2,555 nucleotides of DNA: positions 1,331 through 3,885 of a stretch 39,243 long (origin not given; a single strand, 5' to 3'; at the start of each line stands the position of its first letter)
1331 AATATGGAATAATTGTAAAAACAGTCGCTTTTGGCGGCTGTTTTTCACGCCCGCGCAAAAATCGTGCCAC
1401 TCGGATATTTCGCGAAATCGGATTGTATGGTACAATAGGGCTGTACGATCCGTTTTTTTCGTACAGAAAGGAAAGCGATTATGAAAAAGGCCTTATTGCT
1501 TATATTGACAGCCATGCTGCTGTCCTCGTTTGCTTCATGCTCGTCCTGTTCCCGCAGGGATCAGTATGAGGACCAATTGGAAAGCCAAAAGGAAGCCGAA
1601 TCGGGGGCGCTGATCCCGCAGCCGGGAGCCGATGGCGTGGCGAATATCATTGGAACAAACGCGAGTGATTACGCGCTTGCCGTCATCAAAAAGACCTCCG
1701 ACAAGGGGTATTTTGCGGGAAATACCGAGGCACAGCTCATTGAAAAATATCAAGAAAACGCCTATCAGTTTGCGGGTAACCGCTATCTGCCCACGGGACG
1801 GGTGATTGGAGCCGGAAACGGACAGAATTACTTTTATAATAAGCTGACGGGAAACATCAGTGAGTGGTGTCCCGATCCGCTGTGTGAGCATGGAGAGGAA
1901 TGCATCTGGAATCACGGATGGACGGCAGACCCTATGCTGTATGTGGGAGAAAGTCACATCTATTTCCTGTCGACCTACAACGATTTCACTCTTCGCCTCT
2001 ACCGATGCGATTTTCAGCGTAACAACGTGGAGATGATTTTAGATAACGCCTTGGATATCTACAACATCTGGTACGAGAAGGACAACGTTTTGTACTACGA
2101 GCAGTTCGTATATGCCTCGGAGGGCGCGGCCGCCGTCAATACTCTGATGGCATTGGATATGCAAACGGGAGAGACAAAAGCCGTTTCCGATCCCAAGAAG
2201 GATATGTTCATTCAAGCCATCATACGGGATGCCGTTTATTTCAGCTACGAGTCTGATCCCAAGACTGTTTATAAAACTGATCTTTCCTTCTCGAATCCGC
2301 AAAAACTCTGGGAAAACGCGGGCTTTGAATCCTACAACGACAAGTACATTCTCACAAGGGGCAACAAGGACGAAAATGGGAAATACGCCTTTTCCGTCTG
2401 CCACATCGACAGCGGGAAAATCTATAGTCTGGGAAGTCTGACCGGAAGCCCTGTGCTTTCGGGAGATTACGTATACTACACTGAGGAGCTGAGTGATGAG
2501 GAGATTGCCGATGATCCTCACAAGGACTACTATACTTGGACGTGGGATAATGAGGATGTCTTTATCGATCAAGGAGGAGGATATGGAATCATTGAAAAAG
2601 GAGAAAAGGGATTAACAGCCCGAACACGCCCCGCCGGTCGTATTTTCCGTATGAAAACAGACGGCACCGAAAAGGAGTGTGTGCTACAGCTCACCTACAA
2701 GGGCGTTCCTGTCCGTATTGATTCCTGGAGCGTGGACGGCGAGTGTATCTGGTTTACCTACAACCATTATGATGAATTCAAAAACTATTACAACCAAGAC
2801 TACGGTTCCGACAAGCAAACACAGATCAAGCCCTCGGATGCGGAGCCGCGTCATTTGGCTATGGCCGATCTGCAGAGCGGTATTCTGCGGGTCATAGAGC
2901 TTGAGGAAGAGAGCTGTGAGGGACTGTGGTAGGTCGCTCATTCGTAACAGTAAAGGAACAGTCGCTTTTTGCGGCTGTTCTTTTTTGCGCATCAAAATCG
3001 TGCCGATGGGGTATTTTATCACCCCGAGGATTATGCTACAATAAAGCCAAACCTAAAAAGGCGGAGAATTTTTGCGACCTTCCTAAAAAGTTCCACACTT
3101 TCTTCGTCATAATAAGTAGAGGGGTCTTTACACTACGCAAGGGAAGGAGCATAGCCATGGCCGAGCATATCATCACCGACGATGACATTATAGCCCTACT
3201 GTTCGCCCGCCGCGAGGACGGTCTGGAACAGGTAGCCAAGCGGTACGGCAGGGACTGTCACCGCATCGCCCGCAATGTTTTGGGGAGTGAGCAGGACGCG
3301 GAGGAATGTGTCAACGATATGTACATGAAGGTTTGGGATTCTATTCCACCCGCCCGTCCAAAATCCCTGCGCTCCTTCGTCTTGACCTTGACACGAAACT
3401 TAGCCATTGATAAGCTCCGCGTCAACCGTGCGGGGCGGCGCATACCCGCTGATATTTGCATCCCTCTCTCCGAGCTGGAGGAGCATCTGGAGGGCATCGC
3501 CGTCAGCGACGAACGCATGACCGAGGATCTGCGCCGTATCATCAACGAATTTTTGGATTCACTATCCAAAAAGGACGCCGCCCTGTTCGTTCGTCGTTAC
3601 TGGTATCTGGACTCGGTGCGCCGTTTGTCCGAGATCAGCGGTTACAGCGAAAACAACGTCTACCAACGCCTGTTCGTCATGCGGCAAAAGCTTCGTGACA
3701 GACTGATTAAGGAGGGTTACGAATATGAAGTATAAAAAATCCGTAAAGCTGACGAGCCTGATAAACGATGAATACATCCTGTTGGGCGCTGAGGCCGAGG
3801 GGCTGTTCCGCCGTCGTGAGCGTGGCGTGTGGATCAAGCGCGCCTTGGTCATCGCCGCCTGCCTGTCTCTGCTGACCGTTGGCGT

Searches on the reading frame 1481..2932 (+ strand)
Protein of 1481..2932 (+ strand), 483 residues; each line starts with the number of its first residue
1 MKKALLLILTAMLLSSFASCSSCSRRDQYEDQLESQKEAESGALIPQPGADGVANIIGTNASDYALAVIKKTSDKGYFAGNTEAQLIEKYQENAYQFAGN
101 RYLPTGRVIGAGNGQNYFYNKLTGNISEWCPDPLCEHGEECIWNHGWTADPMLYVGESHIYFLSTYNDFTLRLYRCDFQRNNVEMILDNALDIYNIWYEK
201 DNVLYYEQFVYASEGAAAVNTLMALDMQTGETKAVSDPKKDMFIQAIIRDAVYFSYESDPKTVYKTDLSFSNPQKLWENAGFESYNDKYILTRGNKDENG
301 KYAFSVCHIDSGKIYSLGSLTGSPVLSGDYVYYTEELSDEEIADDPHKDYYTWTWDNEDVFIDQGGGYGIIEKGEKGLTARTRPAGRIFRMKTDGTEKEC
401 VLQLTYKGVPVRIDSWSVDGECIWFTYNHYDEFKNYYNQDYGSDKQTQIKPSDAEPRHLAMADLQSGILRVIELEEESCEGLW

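Call 7: search_protein_families(library=pfam, proteins=[window:1481-2932:+], max_evalue=0.01)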
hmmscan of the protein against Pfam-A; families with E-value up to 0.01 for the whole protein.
window:1481-2932:+ (483 aa): 0 families

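Call 39: search_protein_families(library=pfam, proteins=[window:1481-2932:+], max_evalue=10)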
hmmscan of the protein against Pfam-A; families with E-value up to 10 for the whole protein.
window:1481-2932:+ (483 aa): 0 families

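Call 40: search_protein_families(library=ncbifam, proteins=[window:1481-2932:+], max_evalue=0.1)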
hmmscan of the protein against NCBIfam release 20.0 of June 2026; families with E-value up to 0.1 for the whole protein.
window:1481-2932:+ (483 aa): 1 family
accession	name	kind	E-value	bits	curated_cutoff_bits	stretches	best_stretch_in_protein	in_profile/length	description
NF053690.1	BamK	equivalog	0.042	13.7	120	0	1-39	1-36/199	BamK family beta-barrel-assembly machinery protein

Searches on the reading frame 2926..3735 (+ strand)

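Call 7: search_protein_families(library=pfam, proteins=[window:2926-3735:+], max_evalue=0.01)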
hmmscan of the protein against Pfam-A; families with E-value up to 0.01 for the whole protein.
window:2926-3735:+ (269 aa): 1 family
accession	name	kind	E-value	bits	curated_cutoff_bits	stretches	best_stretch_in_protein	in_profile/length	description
PF04542.20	Sigma70_r2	-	6.1e-14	52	24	1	105-168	3-69/71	Sigma-70 region 2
